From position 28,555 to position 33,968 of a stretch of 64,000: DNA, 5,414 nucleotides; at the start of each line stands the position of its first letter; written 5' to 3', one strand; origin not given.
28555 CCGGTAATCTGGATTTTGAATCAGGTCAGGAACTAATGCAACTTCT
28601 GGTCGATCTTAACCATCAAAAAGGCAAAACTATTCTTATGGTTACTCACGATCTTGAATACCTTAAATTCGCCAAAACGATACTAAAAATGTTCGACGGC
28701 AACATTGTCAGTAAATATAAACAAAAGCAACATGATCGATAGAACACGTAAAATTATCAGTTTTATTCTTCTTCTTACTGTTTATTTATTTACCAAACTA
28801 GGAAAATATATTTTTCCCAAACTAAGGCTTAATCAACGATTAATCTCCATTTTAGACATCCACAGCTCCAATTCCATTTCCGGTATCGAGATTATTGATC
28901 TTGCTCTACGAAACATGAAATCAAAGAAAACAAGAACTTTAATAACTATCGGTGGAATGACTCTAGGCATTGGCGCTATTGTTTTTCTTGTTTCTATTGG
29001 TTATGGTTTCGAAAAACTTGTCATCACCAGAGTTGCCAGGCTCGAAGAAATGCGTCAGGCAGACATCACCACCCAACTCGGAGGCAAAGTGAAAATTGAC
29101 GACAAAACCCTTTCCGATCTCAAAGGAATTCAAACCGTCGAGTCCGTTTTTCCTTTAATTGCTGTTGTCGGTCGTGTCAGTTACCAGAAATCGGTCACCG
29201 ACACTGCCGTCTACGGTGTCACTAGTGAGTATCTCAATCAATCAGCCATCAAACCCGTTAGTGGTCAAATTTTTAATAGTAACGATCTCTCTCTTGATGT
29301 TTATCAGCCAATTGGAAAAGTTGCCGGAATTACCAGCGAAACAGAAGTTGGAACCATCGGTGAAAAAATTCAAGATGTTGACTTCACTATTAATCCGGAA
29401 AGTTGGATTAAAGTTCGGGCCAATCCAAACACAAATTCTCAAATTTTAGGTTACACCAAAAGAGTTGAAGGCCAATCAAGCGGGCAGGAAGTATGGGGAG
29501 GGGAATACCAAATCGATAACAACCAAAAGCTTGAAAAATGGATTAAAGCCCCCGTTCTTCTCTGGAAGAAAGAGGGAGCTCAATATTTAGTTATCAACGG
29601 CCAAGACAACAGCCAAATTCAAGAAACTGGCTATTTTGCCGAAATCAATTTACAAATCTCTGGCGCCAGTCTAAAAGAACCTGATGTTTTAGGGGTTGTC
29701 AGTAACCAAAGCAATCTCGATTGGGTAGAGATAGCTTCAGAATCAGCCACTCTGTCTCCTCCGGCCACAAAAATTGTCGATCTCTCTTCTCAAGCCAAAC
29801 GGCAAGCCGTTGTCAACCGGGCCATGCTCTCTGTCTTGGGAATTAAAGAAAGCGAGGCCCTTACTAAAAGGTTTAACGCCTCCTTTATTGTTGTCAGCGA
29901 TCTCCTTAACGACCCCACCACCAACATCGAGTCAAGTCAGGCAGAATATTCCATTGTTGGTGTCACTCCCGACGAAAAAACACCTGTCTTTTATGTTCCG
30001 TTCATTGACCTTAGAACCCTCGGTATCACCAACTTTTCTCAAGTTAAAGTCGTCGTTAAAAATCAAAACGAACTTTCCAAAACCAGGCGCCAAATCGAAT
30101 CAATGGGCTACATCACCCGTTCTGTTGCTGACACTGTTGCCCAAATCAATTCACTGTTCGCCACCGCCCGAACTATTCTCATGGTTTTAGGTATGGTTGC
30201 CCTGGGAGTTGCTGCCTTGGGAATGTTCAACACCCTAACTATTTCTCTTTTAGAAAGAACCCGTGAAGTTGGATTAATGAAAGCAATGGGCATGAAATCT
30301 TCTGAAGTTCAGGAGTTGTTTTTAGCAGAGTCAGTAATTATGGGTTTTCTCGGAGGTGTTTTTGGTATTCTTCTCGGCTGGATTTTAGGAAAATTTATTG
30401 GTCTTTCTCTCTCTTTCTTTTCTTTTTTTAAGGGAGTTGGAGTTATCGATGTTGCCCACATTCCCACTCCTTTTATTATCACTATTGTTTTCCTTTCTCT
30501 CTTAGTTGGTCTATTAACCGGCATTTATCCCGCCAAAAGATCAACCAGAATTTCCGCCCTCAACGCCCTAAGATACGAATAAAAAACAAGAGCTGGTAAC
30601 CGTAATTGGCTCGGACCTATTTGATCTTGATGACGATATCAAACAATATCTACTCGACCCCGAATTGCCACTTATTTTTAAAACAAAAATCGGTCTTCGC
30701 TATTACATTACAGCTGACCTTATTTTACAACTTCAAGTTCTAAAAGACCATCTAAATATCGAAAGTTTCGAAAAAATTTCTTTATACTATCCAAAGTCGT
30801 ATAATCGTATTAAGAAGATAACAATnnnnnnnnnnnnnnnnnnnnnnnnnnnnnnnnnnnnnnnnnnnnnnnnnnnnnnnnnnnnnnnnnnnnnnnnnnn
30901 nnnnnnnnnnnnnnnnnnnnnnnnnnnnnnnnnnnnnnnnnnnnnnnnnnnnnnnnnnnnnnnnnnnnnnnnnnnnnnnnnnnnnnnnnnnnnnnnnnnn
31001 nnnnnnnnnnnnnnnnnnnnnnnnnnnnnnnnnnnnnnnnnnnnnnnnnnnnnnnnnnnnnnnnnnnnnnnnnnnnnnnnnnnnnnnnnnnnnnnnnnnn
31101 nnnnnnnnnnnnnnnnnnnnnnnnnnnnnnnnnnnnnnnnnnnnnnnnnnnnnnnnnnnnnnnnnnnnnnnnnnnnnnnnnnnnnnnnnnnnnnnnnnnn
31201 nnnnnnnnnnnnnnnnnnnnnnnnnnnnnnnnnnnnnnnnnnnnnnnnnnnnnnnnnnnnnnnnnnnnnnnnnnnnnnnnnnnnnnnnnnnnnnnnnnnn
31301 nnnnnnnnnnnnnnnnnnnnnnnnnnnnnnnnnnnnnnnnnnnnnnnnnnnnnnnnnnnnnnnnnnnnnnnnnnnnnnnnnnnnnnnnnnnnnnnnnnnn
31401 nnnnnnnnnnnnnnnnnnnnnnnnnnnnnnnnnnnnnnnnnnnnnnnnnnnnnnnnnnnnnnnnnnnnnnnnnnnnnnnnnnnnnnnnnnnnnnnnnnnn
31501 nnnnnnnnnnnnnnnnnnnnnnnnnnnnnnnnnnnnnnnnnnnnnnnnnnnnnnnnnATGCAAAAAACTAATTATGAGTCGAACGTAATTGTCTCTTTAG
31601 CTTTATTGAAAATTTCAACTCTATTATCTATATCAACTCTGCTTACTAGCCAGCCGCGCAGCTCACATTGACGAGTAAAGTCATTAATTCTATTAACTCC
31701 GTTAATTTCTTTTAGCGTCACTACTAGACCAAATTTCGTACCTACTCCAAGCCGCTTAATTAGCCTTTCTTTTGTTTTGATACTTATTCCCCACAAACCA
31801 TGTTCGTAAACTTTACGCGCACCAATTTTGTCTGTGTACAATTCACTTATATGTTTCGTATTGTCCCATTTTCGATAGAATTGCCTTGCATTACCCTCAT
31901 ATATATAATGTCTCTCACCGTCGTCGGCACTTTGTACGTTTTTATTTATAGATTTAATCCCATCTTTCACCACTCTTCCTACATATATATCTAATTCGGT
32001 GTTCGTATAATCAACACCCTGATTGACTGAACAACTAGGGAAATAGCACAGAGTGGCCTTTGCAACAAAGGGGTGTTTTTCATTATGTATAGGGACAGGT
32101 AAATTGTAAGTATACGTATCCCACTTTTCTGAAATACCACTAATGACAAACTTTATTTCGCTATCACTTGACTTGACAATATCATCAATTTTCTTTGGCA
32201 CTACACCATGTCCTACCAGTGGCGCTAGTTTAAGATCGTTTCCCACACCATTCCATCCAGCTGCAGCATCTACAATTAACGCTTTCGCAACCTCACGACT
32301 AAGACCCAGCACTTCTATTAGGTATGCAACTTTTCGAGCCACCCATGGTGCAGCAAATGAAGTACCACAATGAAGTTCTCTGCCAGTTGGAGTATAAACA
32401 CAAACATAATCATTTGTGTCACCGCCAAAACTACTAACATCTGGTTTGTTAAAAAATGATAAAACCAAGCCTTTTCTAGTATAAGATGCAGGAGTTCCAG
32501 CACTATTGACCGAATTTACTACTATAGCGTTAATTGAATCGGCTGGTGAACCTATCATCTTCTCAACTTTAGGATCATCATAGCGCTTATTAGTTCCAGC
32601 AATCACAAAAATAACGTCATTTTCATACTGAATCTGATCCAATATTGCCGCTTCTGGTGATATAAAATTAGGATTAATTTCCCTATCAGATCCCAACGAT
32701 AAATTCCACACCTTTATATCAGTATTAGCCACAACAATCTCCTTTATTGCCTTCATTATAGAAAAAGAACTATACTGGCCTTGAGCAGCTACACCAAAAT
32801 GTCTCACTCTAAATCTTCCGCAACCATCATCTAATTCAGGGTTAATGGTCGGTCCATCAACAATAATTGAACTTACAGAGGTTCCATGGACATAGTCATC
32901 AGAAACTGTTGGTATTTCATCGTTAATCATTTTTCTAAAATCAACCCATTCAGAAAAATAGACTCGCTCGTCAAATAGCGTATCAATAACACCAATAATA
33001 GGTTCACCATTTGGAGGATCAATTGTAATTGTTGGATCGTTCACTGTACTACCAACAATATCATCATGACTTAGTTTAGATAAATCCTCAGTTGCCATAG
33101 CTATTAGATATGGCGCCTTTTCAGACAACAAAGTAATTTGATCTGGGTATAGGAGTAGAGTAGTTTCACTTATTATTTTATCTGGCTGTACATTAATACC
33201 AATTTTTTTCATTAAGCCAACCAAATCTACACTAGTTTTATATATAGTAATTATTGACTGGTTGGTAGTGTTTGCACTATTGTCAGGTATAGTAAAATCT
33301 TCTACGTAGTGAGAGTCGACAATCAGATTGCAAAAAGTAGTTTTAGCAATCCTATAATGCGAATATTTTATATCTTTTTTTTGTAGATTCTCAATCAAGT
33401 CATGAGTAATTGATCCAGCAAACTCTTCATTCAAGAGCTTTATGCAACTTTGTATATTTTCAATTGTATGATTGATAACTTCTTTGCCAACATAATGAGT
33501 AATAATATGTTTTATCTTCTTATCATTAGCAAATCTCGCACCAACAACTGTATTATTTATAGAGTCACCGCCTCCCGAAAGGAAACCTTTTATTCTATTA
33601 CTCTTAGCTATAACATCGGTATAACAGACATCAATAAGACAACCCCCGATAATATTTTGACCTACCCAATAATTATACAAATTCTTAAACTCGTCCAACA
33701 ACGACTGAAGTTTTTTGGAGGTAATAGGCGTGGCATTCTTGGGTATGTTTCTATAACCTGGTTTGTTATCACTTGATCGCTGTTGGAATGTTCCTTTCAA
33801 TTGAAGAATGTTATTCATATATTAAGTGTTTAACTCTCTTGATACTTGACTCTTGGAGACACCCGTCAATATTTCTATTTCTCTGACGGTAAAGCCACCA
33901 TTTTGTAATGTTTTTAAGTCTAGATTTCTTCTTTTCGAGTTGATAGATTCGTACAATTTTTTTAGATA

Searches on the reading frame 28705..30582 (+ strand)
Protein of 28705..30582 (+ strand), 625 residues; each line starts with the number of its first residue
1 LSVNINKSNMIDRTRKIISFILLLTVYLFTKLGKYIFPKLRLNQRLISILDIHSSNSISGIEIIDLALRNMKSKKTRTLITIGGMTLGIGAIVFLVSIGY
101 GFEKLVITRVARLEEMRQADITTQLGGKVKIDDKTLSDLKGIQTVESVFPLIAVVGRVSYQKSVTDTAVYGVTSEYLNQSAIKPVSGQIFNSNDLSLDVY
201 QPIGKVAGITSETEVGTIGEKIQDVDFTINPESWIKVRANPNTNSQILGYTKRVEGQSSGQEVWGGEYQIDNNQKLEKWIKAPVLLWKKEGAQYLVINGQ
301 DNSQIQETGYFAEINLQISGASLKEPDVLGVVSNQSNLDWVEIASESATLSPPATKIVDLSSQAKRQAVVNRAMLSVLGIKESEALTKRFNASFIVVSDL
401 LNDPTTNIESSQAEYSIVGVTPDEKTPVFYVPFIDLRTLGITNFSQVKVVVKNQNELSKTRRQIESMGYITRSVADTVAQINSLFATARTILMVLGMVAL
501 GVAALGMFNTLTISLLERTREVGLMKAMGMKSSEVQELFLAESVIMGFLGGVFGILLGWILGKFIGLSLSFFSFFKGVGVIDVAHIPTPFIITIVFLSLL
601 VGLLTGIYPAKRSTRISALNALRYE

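Call 9: search_protein_families(library=pfam, proteins=[window:28705-30582:+], max_evalue=0.01)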
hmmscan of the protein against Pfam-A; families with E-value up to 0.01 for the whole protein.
window:28705-30582:+ (625 aa): 2 families
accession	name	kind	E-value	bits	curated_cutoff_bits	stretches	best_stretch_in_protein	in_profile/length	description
PF02687.27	FtsX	-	5.9e-20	72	25.5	1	494-617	2-119/120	FtsX-like permease C-terminal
PF12704.14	MacB_PCD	-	6.2e-11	43.4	27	1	78-201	1-119/207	MacB-like periplasmic core domain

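Call 10: search_protein_families(library=ncbifam, proteins=[window:28705-30582:+], max_evalue=0.01)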
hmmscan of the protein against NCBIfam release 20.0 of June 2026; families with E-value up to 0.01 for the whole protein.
window:28705-30582:+ (625 aa): 9 families
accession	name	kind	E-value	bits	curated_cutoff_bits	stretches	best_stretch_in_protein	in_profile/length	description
TIGR03434.1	ADOP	subfamily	9.4e-22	76.9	622.3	1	363-625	557-803/803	ADOP family duplicated permease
NF007826.0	PRK10535.1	equivalog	4.5e-20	71.5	966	2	438-623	463-646/648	macrolide ABC transporter ATP-binding protein/permease MacB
TIGR02212.1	lolCE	equivalog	2.7e-19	69.4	362.45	1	441-625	216-411/411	lipoprotein-releasing ABC transporter permease subunit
NF008076.0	PRK10814.1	exception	7.5e-13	48.3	473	2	495-625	270-399/399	lipoprotein-releasing ABC transporter permease subunit LolC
NF038347.1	FtsX_Gpos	exception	2.4e-09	37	225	1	448-609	125-286/296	permease-like cell division protein FtsX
NF008357.0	PRK11146.1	exception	1.2e-08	34.2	439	1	462-618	243-407/414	lipoprotein-releasing ABC transporter permease subunit LolE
NF038346.1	FtsX_actino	exception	5e-08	32.7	250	1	473-603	161-295/308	permease-like cell division protein FtsX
TIGR00439.2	FtsX_Gneg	equivalog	2.7e-07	30.1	255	1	450-612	126-289/292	permease-like cell division protein FtsX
TIGR02213.1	lolE_release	exception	7.4e-07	28.4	540.35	1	454-616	232-402/411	lipoprotein-releasing ABC transporter permease subunit LolE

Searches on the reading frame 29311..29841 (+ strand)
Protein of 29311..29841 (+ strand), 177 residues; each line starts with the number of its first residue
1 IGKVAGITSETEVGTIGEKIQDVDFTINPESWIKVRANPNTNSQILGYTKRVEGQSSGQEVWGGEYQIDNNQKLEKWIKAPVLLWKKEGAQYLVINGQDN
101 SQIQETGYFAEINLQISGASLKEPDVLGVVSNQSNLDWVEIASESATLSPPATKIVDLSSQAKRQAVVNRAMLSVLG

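Call 12: search_protein_families(library=pfam, proteins=[window:29311-29841:+], max_evalue=10)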
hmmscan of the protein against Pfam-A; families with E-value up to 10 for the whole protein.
seq(177 aa): 1 family
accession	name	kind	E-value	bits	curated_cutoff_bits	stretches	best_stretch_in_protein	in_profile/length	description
PF08239.17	SH3_3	-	0.57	10.8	27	1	34-49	4-19/54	Bacterial SH3 domain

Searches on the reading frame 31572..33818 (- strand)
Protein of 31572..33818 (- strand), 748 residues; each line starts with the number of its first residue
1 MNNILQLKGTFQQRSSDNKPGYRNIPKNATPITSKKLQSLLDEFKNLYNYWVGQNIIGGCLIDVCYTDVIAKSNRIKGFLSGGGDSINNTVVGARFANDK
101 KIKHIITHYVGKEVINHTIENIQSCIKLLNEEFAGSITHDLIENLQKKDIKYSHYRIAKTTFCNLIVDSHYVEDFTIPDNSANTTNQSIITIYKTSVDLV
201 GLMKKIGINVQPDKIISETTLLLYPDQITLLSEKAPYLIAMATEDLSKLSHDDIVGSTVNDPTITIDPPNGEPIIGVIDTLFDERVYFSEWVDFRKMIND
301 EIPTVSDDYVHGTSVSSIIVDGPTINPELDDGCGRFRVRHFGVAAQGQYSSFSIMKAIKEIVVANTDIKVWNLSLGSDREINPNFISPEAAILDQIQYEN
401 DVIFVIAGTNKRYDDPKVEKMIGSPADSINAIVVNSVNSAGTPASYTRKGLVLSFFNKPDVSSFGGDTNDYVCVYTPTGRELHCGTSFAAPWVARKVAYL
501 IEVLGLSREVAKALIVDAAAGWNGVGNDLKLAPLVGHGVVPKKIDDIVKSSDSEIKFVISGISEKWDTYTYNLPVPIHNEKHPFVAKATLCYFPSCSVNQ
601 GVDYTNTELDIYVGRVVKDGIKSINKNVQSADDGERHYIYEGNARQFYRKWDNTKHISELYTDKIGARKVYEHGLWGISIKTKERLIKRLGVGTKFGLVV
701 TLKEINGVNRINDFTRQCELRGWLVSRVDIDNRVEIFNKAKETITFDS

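Call 39: search_protein_families(library=pfam, proteins=[window:31572-33818:-], max_evalue=0.001)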
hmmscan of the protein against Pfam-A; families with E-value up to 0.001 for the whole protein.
window:31572-33818:- (748 aa): 1 family
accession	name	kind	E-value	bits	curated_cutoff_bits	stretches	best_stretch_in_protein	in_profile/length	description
PF00082.27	Peptidase_S8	-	2.3e-32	112.9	21.8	1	273-522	4-274/288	Subtilase family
